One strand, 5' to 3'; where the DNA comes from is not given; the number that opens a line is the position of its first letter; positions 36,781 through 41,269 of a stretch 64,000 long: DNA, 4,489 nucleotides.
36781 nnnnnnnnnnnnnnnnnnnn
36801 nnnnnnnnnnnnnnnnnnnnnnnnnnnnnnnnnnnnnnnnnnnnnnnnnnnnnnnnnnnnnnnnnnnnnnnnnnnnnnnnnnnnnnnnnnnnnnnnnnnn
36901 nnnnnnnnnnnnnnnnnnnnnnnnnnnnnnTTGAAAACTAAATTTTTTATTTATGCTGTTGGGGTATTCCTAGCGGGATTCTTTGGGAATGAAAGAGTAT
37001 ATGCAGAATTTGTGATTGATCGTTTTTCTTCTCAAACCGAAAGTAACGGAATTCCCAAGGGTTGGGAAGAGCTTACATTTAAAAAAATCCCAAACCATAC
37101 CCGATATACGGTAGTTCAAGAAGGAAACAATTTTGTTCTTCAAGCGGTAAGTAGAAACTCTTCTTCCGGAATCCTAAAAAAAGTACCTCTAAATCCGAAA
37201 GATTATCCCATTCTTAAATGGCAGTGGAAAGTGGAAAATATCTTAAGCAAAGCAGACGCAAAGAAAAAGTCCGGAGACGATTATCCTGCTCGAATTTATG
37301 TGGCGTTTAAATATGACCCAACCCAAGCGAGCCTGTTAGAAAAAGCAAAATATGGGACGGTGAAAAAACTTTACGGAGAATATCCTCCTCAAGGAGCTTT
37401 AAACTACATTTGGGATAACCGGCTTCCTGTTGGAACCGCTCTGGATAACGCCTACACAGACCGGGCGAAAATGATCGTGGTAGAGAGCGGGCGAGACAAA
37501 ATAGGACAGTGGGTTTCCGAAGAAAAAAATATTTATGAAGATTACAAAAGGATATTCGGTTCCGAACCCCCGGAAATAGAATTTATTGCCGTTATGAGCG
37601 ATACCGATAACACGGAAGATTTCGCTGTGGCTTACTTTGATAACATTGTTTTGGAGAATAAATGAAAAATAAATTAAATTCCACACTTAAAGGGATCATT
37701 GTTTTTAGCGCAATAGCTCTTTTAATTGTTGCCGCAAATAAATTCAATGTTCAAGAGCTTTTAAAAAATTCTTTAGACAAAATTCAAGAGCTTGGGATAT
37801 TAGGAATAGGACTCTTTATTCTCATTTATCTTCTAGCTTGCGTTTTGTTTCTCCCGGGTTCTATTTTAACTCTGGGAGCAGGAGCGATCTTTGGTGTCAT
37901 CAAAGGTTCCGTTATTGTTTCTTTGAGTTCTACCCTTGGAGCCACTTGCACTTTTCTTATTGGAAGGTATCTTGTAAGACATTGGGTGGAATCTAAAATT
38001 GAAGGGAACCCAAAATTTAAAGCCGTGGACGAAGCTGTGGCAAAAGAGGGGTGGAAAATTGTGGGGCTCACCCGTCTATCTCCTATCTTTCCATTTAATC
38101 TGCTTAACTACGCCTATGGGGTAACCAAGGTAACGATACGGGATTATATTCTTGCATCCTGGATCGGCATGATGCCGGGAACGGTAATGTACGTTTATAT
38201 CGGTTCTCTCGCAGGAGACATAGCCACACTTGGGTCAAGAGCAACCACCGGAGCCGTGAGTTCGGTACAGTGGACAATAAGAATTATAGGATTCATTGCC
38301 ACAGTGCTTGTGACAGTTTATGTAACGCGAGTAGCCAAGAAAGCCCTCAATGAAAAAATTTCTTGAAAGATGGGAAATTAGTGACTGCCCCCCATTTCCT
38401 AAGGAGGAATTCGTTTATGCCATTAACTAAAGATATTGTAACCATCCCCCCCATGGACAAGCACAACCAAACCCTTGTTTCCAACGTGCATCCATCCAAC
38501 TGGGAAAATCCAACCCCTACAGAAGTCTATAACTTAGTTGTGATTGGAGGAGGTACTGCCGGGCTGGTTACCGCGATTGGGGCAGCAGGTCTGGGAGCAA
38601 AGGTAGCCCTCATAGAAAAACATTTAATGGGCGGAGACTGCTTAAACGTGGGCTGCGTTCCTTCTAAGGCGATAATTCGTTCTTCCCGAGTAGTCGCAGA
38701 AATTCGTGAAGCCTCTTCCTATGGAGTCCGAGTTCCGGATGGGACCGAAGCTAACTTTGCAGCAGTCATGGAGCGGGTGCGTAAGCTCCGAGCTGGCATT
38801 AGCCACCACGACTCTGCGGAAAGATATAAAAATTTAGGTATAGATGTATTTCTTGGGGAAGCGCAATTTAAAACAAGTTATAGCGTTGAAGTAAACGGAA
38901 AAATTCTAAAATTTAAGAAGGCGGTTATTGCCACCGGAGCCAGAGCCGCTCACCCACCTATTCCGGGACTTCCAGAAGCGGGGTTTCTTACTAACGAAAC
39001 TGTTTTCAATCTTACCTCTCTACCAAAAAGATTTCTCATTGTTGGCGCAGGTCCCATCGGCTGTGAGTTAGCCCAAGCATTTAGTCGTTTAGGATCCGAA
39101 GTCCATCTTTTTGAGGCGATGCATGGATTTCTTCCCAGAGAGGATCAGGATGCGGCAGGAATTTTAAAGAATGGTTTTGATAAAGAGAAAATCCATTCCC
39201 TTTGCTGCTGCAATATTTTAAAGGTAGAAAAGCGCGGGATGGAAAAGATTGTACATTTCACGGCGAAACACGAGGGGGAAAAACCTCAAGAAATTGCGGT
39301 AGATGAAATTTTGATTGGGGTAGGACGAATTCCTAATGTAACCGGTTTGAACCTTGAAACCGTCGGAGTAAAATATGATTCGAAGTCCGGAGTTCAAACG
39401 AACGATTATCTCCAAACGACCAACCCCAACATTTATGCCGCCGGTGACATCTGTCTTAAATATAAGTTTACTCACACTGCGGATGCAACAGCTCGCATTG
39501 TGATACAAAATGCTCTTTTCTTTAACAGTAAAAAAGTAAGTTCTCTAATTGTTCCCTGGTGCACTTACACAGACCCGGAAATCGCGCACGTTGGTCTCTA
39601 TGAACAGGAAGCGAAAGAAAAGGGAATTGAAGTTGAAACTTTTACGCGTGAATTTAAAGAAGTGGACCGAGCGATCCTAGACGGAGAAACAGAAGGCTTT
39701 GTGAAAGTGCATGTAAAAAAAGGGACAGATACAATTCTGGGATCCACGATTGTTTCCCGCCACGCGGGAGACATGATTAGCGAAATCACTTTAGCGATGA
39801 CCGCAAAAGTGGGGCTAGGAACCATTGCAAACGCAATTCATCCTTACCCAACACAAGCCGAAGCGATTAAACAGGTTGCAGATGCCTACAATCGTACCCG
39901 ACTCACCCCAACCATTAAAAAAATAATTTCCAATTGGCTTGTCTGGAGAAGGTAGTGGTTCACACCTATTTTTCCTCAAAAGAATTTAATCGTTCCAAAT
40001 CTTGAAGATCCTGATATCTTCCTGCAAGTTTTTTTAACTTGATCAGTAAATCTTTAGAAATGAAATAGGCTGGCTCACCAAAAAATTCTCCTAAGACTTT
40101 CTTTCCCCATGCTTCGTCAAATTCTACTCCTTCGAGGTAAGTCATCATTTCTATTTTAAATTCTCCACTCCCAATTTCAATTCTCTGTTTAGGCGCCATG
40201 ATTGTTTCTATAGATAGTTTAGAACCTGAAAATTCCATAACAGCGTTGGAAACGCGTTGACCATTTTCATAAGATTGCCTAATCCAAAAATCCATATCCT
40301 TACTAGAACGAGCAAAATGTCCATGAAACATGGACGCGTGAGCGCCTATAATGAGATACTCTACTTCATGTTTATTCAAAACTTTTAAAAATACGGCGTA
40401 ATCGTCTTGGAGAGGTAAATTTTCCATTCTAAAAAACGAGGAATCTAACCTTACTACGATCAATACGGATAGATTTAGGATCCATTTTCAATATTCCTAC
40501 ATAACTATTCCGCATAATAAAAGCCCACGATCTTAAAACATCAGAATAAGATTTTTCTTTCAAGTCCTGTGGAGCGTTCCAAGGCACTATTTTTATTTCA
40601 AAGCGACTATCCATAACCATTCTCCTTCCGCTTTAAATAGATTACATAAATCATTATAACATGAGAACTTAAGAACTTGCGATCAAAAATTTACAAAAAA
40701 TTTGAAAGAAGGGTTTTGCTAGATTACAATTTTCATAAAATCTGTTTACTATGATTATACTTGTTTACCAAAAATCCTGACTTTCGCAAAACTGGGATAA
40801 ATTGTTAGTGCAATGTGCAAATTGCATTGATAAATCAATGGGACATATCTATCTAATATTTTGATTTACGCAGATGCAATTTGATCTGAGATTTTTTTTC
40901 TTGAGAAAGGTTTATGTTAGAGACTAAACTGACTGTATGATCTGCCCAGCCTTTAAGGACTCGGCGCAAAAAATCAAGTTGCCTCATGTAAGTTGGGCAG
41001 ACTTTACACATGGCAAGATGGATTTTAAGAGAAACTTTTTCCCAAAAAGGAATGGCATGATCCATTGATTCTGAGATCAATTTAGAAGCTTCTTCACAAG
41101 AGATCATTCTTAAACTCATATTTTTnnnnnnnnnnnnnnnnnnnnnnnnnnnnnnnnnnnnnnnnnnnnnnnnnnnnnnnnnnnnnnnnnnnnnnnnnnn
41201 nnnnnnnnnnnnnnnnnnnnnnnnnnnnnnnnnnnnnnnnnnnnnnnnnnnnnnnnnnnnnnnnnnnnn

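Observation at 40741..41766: ~35-bp direct repeat bracketing the second ECF sigma / ZAS anti-sigma module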

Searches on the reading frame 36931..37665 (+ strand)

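Call 6: search_protein_families(library=pfam, proteins=[window:36931-37665:+], max_evalue=0.01)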
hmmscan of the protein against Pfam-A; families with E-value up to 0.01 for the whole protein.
window:36931-37665:+ (244 aa): 1 family
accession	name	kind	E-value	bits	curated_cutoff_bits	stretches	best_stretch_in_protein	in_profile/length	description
PF11249.13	DUF3047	-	1.1e-79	267.1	27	1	44-239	2-197/198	Protein of unknown function (DUF3047)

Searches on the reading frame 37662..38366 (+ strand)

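Call 6: search_protein_families(library=pfam, proteins=[window:37662-38366:+], max_evalue=0.01)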
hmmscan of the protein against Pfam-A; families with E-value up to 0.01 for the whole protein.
window:37662-38366:+ (234 aa): 1 family
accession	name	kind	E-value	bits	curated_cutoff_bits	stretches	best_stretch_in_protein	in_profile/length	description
PF09335.16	VTT_dom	-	1.7e-30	106.5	33.9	1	64-182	1-122/123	VTT domain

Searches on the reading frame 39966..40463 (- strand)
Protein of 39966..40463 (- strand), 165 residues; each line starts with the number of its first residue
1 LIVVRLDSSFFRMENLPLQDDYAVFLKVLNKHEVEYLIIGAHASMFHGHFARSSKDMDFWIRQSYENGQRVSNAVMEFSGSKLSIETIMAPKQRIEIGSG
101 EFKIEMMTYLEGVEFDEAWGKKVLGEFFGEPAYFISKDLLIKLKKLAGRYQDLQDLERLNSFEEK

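Call 6: search_protein_families(library=pfam, proteins=[window:39966-40463:-], max_evalue=0.01)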
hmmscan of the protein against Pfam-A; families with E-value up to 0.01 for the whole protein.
window:39966-40463:- (165 aa): 0 families

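Call 37: search_protein_families(library=ncbifam, proteins=[window:39966-40427:-], max_evalue=0.1)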
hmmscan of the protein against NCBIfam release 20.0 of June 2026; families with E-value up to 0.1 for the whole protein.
window:39966-40427:- (153 aa): 0 families

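Call 48: search_protein_families(library=pfam, proteins=[window:39966-40427:-], max_evalue=10)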
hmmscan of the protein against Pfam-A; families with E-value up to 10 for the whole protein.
window:39966-40427:- (153 aa): 3 families
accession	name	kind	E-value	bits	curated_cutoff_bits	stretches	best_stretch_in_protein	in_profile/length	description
PF19502.5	DUF6036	-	0.036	14.3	23.6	1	19-50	17-47/164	Nucleotidyltransferase of unknown function (DUF6036)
PF09970.15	DUF2204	-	0.038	14.1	20.3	1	8-105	3-101/181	Nucleotidyl transferase of unknown function (DUF2204)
PF23942.1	DUF7277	-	0.15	13.3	27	1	25-80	2-51/87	Domain of unknown function (DUF7277)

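Call 49: search_protein_families(library=padloc, proteins=[window:39966-40427:-], max_evalue=1)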
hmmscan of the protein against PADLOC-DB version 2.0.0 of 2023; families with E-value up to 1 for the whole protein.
window:39966-40427:- (153 aa): 0 families

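Call 50: search_solved_structures(query=window:39966-40427:-, max_evalue=10)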
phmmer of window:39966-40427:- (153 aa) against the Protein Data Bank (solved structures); distinct sequences matched with E-value up to 10: 2.
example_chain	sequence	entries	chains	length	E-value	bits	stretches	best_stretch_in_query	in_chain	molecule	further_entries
9e6q_AE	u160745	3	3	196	0.7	13.2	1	9-88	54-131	Large ribosomal subunit protein uL6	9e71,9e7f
3fg7_A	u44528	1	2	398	1.6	12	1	64-130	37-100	Villin-1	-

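Call 69: find_homologous_proteins(query=window:39966-40427:-, max_evalue=0.001)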
Query window:39966-40427:- (153 aa): 2 proteins with E <= 0.001 among 14 candidates.
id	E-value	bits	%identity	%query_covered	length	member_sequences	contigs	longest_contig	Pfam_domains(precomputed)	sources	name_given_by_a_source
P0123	1.7e-95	335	100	100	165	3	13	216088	-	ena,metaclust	metaclust:\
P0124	3.3e-27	113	40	93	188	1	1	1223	PF09970.16,PF19502.6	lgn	-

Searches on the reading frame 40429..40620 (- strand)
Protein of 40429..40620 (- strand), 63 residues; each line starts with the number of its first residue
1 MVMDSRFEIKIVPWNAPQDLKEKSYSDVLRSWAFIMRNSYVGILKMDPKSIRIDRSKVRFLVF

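Call 6: search_protein_families(library=pfam, proteins=[window:40429-40620:-], max_evalue=0.01)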
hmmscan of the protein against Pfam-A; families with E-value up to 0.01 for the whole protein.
window:40429-40620:- (63 aa): 0 families

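Call 37: search_protein_families(library=ncbifam, proteins=[window:40429-40620:-], max_evalue=0.1)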
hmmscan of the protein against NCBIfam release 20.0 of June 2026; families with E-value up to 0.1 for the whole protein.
window:40429-40620:- (63 aa): 0 families

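Call 48: search_protein_families(library=pfam, proteins=[window:40429-40620:-], max_evalue=10)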
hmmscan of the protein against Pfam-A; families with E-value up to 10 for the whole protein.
window:40429-40620:- (63 aa): 0 families

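Call 49: search_protein_families(library=padloc, proteins=[window:40429-40620:-], max_evalue=1)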
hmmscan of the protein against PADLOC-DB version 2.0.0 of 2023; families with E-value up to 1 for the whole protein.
window:40429-40620:- (63 aa): 0 families

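Call 51: find_homologous_proteins(query=window:40429-40620:-, max_evalue=0.001)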
Query window:40429-40620:- (63 aa): 2 proteins with E <= 0.001 among 2 candidates.
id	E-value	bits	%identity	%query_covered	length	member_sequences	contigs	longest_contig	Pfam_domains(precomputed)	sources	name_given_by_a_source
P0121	3.9e-32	126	98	98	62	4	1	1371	-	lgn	-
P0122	2.9e-21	92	77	90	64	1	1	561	-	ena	-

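Call 52: find_encoding_contigs(protein=P0122, flank=3000, max_places=3)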
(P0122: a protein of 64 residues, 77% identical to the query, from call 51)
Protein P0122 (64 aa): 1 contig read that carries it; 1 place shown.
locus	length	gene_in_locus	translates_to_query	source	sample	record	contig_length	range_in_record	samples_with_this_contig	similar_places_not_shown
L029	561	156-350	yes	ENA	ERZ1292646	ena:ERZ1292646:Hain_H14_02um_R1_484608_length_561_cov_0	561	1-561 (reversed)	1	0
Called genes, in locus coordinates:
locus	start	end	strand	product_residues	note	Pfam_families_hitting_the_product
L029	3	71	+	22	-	?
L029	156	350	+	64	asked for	-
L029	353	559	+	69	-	?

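Call 53: find_encoding_contigs(protein=P0121, flank=3000, max_places=4)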
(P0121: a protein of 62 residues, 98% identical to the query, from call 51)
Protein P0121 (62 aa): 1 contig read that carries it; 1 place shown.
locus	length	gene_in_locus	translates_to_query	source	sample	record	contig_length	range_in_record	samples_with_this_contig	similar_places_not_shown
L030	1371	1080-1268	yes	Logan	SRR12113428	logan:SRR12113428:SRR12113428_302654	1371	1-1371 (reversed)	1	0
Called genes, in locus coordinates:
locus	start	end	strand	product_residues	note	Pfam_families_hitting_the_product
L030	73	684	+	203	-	PF04542:Sigma70_r2, PF08281:Sigma70_r4_2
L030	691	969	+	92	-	PF13490:zf-HC2 (weak)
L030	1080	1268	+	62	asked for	-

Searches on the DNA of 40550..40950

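Call 59: search_rna_families(source=window, start=40550, end=40950, threshold=evalue, max_evalue=1)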
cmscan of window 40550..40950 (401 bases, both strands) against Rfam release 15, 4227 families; matches with E-value up to 1: 0.
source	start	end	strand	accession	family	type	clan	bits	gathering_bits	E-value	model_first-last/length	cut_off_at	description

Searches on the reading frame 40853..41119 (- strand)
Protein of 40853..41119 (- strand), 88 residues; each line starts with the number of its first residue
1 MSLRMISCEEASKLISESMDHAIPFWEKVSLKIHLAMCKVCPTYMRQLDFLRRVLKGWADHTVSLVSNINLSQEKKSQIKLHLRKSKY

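Call 6: search_protein_families(library=pfam, proteins=[window:40853-41119:-], max_evalue=0.01)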
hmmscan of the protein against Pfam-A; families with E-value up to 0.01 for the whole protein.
window:40853-41119:- (88 aa): 1 family
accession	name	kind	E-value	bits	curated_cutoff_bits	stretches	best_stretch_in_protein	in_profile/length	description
PF13490.11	zf-HC2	-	5.6e-07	30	22.2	1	8-41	1-34/35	Putative zinc-finger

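Call 37: search_protein_families(library=ncbifam, proteins=[window:40853-41119:-], max_evalue=0.1)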
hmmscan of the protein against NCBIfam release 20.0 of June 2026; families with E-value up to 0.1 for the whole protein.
window:40853-41119:- (88 aa): 4 families
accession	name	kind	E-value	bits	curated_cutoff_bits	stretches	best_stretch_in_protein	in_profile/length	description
NF052368.1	antisigmaE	subfamily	3.7e-19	68.3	50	1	5-52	1-48/48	anti-sigma factor family protein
TIGR03988.1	antisig_RsrA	equivalog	0.0047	17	62.5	1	7-53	1-47/77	mycothiol system anti-sigma-R factor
TIGR01562.1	FdhE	equivalog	0.0048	16.5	187.65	1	5-75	227-293/305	formate dehydrogenase accessory protein FdhE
NF041834.1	immunity_TaeI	equivalog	0.063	12.7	450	1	23-79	177-234/282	type VI secretion system immunity protein, TaeI family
